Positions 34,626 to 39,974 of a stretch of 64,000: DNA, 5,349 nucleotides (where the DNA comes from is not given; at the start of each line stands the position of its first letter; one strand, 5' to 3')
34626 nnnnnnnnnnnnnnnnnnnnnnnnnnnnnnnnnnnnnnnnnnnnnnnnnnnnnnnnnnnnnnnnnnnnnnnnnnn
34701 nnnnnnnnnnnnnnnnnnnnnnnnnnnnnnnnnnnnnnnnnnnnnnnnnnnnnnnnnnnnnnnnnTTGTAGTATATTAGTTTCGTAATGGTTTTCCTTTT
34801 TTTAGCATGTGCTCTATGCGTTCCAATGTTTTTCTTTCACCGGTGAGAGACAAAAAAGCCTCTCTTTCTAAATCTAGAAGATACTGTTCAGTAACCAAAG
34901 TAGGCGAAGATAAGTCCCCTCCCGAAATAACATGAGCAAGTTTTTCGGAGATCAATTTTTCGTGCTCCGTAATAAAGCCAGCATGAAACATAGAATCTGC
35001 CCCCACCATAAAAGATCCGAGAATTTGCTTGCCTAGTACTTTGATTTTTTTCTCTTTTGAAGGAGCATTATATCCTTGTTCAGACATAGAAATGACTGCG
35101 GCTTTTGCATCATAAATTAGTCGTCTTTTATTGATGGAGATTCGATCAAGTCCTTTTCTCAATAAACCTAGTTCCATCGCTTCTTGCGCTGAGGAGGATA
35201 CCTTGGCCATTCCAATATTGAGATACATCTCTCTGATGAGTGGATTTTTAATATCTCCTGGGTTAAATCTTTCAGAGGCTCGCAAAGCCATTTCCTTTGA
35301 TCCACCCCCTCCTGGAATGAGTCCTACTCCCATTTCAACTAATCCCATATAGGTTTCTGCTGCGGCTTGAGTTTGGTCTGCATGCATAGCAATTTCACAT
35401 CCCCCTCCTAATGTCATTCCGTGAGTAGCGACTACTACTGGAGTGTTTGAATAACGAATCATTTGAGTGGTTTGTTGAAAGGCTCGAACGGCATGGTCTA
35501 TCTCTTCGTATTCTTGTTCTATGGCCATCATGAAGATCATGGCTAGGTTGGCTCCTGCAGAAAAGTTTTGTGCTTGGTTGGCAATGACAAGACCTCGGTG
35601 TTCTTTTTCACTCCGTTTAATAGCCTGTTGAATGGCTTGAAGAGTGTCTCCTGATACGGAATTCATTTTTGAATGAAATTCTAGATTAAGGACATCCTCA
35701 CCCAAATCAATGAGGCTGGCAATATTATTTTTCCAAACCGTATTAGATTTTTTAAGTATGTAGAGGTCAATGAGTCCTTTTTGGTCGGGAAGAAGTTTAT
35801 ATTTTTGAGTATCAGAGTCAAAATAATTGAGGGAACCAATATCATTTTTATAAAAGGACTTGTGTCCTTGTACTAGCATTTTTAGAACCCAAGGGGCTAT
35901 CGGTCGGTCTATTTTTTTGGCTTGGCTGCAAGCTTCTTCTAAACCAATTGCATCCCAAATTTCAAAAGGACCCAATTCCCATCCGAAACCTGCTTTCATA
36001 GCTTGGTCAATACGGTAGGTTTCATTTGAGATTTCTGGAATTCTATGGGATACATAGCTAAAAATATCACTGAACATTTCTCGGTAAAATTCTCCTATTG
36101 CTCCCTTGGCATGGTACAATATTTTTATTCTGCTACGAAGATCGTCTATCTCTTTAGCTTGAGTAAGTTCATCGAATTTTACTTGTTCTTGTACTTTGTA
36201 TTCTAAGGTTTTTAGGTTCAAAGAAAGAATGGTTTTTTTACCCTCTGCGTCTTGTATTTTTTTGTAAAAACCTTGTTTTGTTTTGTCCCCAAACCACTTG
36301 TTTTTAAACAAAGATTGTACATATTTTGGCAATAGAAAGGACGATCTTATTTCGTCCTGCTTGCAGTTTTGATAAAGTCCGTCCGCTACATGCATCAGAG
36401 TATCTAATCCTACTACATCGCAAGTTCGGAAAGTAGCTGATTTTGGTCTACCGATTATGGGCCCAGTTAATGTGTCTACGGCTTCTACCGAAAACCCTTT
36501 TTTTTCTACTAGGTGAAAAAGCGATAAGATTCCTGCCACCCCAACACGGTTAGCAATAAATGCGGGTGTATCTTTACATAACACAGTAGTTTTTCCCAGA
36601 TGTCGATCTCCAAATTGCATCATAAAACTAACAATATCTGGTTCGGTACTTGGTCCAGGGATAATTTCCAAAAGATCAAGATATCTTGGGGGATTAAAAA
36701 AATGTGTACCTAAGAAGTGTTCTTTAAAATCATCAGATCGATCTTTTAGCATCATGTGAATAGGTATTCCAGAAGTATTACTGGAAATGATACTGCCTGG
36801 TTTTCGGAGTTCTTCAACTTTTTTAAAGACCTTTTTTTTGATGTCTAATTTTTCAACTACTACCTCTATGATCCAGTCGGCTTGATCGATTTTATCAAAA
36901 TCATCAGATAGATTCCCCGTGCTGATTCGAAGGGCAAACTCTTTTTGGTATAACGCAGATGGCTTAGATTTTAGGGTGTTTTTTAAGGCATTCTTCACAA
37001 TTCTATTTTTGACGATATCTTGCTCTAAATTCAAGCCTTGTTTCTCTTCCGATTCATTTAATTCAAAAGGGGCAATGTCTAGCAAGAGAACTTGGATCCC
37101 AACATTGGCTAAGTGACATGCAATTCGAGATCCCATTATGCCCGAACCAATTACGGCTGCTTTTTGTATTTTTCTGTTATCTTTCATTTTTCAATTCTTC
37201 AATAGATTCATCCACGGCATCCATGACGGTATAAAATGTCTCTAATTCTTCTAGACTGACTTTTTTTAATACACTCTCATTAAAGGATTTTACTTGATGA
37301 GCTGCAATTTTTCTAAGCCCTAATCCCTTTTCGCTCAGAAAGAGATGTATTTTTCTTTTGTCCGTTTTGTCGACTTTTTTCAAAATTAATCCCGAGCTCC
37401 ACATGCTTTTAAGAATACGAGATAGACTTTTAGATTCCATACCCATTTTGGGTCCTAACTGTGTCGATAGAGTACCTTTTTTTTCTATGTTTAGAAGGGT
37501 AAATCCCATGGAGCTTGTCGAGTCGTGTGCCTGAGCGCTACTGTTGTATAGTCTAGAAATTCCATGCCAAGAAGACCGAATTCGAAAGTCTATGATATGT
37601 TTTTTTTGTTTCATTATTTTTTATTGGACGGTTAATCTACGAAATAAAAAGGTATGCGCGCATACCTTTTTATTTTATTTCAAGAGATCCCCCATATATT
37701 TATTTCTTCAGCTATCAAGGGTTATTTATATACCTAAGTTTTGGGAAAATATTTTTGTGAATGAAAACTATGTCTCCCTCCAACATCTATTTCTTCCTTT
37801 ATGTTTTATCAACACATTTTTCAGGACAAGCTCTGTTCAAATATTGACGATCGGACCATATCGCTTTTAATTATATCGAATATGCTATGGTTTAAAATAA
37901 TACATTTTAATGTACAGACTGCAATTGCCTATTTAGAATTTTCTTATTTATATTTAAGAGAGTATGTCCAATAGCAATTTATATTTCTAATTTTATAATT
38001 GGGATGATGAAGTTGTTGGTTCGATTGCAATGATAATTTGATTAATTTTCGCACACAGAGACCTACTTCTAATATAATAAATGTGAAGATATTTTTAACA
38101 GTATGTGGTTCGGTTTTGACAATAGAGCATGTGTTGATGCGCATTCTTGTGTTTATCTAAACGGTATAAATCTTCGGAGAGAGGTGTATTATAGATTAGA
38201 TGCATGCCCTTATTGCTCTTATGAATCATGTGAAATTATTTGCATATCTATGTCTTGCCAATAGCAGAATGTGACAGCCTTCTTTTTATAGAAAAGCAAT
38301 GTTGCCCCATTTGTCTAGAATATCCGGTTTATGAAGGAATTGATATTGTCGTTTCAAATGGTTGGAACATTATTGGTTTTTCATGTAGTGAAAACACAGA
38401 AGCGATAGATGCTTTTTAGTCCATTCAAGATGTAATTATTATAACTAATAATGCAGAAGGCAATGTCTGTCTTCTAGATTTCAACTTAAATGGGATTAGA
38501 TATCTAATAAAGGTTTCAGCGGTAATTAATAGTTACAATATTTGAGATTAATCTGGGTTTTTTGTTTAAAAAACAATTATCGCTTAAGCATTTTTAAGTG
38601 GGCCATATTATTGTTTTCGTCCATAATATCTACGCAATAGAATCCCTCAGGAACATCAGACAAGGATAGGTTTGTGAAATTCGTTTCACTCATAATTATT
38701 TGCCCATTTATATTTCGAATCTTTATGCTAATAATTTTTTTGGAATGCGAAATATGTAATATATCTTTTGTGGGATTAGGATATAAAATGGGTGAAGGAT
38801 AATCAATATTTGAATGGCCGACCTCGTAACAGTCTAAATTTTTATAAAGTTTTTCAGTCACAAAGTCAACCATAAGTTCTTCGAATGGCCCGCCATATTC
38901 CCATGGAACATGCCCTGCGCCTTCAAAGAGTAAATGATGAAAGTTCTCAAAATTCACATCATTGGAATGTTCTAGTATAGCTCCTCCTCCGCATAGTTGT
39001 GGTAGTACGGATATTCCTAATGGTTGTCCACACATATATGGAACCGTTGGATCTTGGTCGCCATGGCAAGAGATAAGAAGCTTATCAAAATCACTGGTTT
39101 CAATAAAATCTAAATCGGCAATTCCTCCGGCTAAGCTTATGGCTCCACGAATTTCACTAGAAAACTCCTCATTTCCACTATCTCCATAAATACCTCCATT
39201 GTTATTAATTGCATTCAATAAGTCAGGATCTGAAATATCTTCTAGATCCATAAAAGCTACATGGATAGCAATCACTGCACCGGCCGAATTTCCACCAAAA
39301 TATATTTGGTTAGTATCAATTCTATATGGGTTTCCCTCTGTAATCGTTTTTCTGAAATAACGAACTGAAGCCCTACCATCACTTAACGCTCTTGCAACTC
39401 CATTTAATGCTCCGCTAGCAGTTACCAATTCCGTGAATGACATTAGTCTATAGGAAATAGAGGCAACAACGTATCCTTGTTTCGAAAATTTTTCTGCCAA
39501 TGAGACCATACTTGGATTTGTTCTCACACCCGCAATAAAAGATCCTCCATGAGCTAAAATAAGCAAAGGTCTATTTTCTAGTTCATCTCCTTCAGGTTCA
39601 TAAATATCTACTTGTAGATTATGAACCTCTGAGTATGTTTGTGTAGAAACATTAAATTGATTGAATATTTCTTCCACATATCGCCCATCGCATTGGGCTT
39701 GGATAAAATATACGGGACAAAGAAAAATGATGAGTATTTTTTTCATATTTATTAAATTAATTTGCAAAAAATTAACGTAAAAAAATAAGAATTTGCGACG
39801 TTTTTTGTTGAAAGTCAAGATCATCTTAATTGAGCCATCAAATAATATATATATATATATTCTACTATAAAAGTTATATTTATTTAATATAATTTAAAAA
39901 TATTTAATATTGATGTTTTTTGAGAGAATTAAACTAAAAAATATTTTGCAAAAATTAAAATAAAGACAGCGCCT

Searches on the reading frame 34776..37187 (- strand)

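Call 7: search_protein_families(library=pfam, proteins=[window:34776-37187:-], max_evalue=0.0001)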
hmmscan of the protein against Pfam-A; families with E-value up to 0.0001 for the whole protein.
window:34776-37187:- (803 aa): 5 families
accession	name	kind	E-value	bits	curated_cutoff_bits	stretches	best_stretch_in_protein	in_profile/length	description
PF02737.24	3HCDH_N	-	2e-43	148.8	22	1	9-207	1-180/180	3-hydroxyacyl-CoA dehydrogenase, NAD binding domain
PF00725.27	3HCDH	-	9.3e-20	71.4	22.1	1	210-309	2-96/97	3-hydroxyacyl-CoA dehydrogenase, C-terminal domain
PF00378.25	ECH_1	-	1.8e-15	57.4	27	1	502-634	9-141/251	Enoyl-CoA hydratase/isomerase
PF16113.10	ECH_2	-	5.1e-14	53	27.2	1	500-630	4-136/335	Enoyl-CoA hydratase/isomerase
PF02558.23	ApbA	-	3.1e-05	24.1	22.2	1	11-73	2-61/150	Ketopantoate reductase PanE/ApbA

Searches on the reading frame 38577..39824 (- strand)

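Call 8: search_protein_families(library=ncbifam, proteins=[window:38577-39824:-], max_evalue=0.00001)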
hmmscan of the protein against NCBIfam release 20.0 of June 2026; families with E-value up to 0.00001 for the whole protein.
window:38577-39824:- (415 aa): 4 families
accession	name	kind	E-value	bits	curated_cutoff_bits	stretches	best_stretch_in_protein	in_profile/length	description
TIGR04183.1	Por_Secre_tail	domain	1.9e-08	34.2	23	1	347-414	1-71/72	T9SS type A sorting domain-containing protein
NF058653.1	LipP1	equivalog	3.2e-08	32.8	350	1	66-194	54-166/300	LipP1 family hormone-sensitive lipase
NF007547.0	PRK10162.1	equivalog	5.2e-06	25.6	389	1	67-214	69-199/321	acetyl esterase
NF038113.1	T9SSA_dep_M36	equivalog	9.3e-06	24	885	0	329-408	777-863/869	T9SS-dependent M36 family metallopeptidase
